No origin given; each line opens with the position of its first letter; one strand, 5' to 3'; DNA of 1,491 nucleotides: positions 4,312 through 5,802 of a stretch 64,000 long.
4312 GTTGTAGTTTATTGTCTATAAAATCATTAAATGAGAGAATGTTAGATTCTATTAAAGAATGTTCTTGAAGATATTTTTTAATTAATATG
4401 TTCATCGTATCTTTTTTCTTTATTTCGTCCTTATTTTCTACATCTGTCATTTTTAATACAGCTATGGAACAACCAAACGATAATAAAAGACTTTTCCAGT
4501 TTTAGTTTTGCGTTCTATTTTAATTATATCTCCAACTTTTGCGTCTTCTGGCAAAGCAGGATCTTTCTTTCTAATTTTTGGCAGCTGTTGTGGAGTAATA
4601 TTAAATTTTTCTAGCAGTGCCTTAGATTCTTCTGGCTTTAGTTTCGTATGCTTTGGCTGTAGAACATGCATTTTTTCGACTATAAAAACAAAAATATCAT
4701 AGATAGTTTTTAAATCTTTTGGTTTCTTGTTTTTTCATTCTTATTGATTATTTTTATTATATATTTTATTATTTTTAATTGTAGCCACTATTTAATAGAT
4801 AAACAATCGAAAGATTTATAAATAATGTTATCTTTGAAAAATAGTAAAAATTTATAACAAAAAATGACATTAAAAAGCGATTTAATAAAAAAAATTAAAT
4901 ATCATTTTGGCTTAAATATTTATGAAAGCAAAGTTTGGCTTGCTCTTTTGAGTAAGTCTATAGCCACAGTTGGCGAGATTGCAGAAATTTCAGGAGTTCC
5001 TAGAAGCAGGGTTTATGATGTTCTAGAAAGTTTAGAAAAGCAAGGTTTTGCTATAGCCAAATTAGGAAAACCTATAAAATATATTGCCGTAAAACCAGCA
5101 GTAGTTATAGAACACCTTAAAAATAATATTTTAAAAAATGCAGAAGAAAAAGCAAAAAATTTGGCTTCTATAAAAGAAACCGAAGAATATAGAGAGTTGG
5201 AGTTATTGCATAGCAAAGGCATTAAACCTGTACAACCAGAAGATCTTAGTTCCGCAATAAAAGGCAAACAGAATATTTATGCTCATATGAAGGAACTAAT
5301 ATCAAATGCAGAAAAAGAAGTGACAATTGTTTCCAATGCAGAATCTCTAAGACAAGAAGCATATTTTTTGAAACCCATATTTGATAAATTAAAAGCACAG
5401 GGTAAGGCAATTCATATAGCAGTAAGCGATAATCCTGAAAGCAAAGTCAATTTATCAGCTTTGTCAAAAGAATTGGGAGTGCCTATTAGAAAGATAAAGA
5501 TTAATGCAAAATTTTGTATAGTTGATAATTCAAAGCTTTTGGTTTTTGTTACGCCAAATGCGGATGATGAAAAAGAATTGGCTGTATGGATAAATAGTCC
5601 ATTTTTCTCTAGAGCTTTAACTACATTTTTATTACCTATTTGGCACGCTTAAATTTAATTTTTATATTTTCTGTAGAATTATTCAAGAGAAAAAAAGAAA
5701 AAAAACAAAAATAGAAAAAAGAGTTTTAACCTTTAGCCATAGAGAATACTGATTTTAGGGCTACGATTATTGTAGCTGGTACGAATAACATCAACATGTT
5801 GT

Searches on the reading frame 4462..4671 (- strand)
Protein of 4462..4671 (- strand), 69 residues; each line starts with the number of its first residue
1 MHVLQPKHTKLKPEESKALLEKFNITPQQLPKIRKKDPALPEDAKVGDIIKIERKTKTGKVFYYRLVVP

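Call 4: search_protein_families(library=pfam, proteins=[window:4462-4671:-], max_evalue=0.01)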
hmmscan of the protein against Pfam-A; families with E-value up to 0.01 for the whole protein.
window:4462-4671:- (69 aa): 1 family
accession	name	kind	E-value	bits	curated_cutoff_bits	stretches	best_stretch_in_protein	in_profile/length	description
PF01191.24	RNA_pol_Rpb5_C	-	7.7e-22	77.3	23.5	1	2-67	6-73/73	RNA polymerase Rpb5, C-terminal domain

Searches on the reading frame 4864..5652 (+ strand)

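Call 4: search_protein_families(library=pfam, proteins=[window:4864-5652:+], max_evalue=0.01)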
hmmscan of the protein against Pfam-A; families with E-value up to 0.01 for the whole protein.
window:4864-5652:+ (262 aa): 9 families
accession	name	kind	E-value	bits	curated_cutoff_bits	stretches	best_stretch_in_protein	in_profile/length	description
PF01978.25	TrmB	-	1e-20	73.8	25.6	1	14-78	3-67/68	Sugar-specific transcriptional regulator TrmB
PF11495.14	Regulator_TrmB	-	6.6e-07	29.2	22.2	1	131-260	4-129/233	Archaeal transcriptional regulator TrmB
PF09339.16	HTH_IclR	-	3.8e-05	23.8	22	1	35-62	20-47/52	IclR helix-turn-helix domain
PF01022.26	HTH_5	-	0.00054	20.2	22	1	27-63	9-45/47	Bacterial regulatory protein, arsR family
PF22340.1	TubZ_C_3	-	0.0012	19.3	27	0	149-219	18-81/88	Tubulin-like protein TubZ, C-terminal domain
PF12802.13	MarR_2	-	0.0031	18.1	27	0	34-62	21-49/61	MarR family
PF21476.4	PF0610-like_N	-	0.0038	17.9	33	0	27-59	8-40/50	PF0610-like, N-terminal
PF14493.12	HTH_40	-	0.0051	17.5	27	0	31-105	10-74/89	Helix-turn-helix domain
PF13518.12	HTH_28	-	0.0062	17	25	0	31-63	10-42/52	Helix-turn-helix domain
